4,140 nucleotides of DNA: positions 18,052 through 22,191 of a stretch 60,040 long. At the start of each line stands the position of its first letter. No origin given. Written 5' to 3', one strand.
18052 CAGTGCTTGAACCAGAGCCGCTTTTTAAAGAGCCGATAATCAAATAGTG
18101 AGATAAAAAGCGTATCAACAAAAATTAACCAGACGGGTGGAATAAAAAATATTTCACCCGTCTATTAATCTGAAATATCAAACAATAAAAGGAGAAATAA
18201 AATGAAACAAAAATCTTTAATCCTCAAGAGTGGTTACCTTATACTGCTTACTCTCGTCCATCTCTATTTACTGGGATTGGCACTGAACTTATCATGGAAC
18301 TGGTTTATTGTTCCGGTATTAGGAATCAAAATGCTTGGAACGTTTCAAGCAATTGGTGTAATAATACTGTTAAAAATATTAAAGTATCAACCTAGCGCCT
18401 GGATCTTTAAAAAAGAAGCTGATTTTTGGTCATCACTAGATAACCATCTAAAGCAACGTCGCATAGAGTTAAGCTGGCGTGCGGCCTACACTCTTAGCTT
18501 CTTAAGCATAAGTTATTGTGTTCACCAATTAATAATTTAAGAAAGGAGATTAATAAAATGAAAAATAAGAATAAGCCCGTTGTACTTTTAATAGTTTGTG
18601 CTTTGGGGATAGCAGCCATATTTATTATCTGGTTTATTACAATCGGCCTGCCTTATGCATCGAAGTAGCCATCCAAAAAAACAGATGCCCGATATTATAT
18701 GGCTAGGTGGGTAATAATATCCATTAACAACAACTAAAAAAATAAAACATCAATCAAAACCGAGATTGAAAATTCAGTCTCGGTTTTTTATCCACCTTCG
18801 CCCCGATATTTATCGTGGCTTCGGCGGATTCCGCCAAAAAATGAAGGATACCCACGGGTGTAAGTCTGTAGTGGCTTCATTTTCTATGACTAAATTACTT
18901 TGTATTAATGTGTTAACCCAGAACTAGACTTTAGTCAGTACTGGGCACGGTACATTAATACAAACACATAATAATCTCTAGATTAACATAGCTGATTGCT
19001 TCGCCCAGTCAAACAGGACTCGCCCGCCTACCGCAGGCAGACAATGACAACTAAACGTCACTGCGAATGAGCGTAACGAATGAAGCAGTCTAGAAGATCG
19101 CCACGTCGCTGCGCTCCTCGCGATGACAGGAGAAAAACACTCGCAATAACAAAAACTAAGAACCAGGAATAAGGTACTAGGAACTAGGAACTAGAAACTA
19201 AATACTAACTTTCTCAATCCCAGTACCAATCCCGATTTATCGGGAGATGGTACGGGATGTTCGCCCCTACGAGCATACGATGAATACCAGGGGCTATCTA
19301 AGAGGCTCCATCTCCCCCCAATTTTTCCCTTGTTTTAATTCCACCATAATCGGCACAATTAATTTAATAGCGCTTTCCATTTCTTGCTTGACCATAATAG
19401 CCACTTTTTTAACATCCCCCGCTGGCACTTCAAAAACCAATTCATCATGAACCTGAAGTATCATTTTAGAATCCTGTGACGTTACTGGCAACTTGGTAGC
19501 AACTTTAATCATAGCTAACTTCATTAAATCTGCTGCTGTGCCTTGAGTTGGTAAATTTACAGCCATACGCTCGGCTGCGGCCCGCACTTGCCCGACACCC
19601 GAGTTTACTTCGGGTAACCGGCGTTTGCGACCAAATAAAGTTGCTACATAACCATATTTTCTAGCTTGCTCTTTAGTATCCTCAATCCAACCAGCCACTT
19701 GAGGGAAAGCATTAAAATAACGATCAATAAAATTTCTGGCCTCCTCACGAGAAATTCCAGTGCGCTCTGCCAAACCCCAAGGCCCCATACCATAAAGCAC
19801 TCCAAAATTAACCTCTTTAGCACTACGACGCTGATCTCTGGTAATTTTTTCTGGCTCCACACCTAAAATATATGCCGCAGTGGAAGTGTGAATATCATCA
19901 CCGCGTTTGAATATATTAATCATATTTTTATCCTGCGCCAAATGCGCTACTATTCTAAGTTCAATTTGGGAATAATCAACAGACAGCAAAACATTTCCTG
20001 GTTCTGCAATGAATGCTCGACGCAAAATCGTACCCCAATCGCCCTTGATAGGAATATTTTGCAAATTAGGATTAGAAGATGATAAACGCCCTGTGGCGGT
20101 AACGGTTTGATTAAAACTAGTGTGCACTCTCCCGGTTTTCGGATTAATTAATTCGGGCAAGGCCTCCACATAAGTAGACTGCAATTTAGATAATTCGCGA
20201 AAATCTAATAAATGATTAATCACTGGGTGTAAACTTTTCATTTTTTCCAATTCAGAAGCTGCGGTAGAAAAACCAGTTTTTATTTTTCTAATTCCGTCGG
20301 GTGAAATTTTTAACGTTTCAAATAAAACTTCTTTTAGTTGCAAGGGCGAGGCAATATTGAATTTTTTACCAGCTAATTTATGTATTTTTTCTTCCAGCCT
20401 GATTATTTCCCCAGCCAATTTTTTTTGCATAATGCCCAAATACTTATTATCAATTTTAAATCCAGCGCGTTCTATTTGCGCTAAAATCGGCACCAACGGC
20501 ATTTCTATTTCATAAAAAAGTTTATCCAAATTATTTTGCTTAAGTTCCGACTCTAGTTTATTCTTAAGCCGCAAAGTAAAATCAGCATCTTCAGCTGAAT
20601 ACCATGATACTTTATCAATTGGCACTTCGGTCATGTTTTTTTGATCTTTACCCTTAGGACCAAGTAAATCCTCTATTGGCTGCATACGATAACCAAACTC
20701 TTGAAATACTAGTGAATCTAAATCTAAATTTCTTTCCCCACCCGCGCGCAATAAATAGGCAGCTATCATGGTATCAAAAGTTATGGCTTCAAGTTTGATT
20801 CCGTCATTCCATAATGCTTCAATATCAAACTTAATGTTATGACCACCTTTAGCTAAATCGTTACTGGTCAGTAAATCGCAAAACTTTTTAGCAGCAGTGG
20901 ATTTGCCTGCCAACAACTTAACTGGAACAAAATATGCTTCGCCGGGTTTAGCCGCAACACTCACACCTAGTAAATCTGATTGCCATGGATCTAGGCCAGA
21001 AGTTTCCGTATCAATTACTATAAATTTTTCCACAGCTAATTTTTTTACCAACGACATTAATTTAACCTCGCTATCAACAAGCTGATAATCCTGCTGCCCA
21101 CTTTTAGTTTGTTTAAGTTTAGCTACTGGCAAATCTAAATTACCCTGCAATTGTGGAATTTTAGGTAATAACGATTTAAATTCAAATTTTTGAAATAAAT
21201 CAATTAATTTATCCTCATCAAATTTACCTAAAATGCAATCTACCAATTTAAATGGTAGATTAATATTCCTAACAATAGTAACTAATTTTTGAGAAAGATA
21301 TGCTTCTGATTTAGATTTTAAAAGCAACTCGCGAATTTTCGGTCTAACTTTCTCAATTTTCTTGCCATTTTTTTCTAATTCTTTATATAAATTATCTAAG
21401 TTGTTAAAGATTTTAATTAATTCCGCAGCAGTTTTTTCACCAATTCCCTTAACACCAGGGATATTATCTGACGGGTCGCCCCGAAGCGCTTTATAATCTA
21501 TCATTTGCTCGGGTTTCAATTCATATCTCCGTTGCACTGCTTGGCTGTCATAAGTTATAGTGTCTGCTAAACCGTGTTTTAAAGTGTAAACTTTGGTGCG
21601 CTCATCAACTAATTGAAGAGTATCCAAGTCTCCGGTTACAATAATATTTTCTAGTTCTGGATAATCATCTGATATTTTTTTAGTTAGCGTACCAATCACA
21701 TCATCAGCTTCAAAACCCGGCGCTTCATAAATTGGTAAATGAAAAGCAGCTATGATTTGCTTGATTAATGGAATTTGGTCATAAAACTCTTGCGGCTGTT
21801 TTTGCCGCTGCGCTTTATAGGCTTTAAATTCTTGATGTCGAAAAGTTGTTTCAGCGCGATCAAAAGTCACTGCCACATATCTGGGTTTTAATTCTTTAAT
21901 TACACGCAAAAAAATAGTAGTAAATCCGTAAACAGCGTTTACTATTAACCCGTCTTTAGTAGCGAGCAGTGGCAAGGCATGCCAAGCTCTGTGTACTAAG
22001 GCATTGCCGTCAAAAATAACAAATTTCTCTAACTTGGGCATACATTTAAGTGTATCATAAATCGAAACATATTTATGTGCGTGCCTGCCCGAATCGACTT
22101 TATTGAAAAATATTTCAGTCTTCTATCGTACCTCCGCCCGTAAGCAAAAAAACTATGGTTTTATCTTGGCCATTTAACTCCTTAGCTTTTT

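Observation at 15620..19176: Tandem TrmB-headed cassette locus: conserved promoter, hairpin, peptide and terminator flanks around unrelated ORFs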

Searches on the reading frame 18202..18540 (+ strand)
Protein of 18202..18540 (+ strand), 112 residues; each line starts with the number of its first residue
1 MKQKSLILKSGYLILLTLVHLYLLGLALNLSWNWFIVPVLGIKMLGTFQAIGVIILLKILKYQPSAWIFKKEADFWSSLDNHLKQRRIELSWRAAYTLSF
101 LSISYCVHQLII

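Call 7: search_protein_families(library=pfam, proteins=[window:18202-18540:+], max_evalue=1)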
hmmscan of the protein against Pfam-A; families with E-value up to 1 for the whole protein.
window:18202-18540:+ (112 aa): 0 families

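Call 11: find_encoding_contigs(protein=window:18202-18540:+, flank=10000, max_places=10)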
Protein window:18202-18540:+ (112 aa): 3 contigs read that carry it; 2 places shown.
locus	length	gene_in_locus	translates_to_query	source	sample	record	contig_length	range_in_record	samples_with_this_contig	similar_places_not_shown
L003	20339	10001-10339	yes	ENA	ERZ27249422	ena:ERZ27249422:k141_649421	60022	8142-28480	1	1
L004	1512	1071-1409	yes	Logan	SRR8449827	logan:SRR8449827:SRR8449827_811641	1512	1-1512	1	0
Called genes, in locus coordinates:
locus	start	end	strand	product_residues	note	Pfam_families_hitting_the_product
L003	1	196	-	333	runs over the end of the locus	PF02388:FemAB, PF13480:Acetyltransf_6, PF02388:FemAB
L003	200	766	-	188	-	PF01330:RuvA_N, PF14520:HHH_5, PF07499:RuvA_C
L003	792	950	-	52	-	-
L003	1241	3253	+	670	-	PF00270:DEAD (faint), PF04851:ResIII, PF17757:UvrB_inter, PF27431:UvrB_3rd, PF00271:Helicase_C, PF12344:UvrB, PF02151:UVR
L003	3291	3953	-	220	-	PF00156:Pribosyltran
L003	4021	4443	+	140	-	PF01467:CTP_transf_like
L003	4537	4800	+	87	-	PF01649:Ribosomal_S20p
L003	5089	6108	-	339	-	PF06144:DNA_pol3_delta (weak), PF21694:DNA_pol3_delta_C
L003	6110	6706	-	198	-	-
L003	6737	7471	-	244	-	PF01978:TrmB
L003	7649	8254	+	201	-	-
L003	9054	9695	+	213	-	-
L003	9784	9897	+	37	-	-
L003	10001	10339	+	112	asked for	-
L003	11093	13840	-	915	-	PF02739:5_3_exonuc_N, PF01367:5_3_exonuc, PF01612:DNA_pol_A_exo1, PF22619:DNA_polI_exo1 (weak), PF00476:DNA_pol_A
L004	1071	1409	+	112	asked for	-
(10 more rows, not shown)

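Call 36: search_protein_families(library=padloc, proteins=[window:18202-18540:+], max_evalue=1)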
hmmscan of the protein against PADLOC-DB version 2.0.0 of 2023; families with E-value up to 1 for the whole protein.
window:18202-18540:+ (112 aa): 0 families

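Call 37: search_protein_families(library=phrogs, proteins=[window:18202-18540:+], max_evalue=1)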
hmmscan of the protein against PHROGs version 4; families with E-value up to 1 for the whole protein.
window:18202-18540:+ (112 aa): 3 families
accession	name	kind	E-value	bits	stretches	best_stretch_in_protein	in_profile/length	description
phrog_2169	-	moron, auxiliary metabolic gene and host takeover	1.7e-05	25.7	1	13-61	17-65/103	membrane protein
phrog_705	-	unknown function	0.00038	21.6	1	14-61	35-82/85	-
phrog_8481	-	unknown function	0.00058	21.1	1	16-63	17-64/111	-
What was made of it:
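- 18202..18540 (+): 112-aa membrane protein (about three hydrophobic segments by inspection; no topology prediction was run). Weak PHROG membrane-protein hits, best 1.7e-5 (call 37).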

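Call 96: search_dna_similar(query=window:18202-18540:+, collection=phages, mode=protein, max_evalue=0.01)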
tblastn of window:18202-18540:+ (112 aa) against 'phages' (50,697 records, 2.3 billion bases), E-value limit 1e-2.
No match.

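Call 100: search_protein_families(library=ncbifam, proteins=[window:18202-18540:+], max_evalue=0.1)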
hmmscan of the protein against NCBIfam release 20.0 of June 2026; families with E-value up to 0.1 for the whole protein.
window:18202-18540:+ (112 aa): 1 family
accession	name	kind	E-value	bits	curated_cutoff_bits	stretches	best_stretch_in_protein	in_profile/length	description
NF007887.0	PRK10591.2-1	equivalog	0.035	14.2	144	0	88-104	69-85/101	hypothetical protein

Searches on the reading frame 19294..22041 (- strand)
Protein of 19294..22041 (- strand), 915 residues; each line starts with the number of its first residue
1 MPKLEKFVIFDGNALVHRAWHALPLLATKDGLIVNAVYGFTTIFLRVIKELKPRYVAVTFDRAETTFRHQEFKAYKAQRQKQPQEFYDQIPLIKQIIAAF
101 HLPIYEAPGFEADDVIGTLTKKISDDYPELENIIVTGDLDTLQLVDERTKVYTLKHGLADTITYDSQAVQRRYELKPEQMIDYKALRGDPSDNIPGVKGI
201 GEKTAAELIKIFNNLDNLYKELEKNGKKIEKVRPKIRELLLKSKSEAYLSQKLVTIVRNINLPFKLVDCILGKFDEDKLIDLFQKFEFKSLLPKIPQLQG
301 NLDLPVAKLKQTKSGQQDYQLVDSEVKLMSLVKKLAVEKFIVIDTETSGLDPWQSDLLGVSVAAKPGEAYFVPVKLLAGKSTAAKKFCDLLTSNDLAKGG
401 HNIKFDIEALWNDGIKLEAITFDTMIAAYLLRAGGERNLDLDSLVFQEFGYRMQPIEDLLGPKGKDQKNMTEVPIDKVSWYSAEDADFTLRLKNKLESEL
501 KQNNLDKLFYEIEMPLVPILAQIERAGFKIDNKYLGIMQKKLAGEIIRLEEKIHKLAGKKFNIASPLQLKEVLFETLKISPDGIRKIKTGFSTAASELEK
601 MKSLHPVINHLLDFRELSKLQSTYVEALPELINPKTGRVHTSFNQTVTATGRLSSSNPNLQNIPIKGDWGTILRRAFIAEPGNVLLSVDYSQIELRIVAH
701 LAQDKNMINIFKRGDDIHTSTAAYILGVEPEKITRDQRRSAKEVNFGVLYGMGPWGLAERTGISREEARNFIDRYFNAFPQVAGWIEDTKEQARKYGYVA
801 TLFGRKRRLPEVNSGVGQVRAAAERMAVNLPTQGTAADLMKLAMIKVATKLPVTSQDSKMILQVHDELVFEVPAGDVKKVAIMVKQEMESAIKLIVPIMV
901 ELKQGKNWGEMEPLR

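Call 21: find_related_loci(query=window:19294-22041:-, collection=genome_contigs, flank=10000)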
Query window:19294-22041:- (915 aa) in genome_contigs; peptide patterns used: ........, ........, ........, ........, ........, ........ (x = any residue, [..] = any of these).
99 stretches matched a pattern; 70 encode a relative of the query (tblastn E <= 1e-3); 70 distinct loci.
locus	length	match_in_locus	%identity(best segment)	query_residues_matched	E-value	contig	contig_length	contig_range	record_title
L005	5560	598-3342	78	1-914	0e+0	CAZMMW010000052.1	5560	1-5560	MAG TPA_asm: uncultured Gammaproteobacteria bacterium isolate SRP257756_co1_229 genome assembly, contig: NODE_13759_leng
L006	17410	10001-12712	52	5-914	0e+0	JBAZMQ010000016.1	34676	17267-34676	MAG: Patescibacteria group bacterium isolate SO_2017_LW4_47 scaffold_2783_c1_LW137-91_2017, whole genome shotgun sequenc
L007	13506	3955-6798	51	3-914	0e+0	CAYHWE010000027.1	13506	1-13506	MAG TPA_asm: uncultured Gammaproteobacteria bacterium isolate ERP119705_co15_594 genome assembly, contig: NODE_5124_leng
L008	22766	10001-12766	51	6-912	0e+0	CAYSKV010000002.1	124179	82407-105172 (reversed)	MAG TPA_asm: uncultured Gammaproteobacteria bacterium isolate binchicken_co154_6 genome assembly, contig: NODE_93_length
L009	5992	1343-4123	50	3-914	0e+0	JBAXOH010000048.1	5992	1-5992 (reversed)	MAG: bacterium isolate ELA500 MAG500_48, whole genome shotgun sequence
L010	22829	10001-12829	49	3-912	0e+0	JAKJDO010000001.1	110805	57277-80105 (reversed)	MAG: Patescibacteria group bacterium isolate UR.bin108 UR_contig_237, whole genome shotgun sequence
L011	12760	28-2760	49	5-912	0e+0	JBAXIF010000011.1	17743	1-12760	MAG: Candidatus Falkowbacteria bacterium isolate ELA342 MAG342_11, whole genome shotgun sequence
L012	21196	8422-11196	50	6-915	0e+0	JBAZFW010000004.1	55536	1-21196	MAG: Patescibacteria group bacterium isolate SO_2017_LW3_29 NODE_1179_length_55536_cov_3.511812_LW162_2017, whole genome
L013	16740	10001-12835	49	1-905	0e+0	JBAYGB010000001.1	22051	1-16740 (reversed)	MAG: Patescibacteria group bacterium isolate SO_2016_GW1_115 scaffold04099_OW334_2016, whole genome shotgun sequence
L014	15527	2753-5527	49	3-912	0e+0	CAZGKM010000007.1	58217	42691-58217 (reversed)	MAG TPA_asm: uncultured Gammaproteobacteria bacterium isolate SRP319275_co4_39 genome assembly, contig: NODE_288_length_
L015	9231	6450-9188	49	3-872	0e+0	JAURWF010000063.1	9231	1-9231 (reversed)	MAG: bacterium isolate E10_concoct.bin.1_sub E10_k141_307581, whole genome shotgun sequence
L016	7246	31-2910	47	1-915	0e+0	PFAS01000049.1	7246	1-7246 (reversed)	MAG: Candidatus Falkowbacteria bacterium CG10_big_fil_rev_8_21_14_0_10_43_11 CG10_8_21_14_0.10_scaffold_11775_c, whole g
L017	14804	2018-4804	49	1-912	0e+0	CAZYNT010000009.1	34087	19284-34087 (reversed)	MAG TPA_asm: uncultured Gammaproteobacteria bacterium isolate SRP263991_co4_298 genome assembly, contig: NODE_1418_lengt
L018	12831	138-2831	47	5-914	0e+0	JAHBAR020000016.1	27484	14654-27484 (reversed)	MAG: Candidatus Kerfeldbacteria bacterium isolate AQU-08 c_000000147386, whole genome shotgun sequence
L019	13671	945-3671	45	7-911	0e+0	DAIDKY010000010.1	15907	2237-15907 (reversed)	MAG TPA_asm: bacterium isolate clean414 NODE_10_length_15907_cov_3.022047, whole genome shotgun sequence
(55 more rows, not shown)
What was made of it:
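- Tried and rejected: The polA scan gave the empty-site relatives (call 21).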
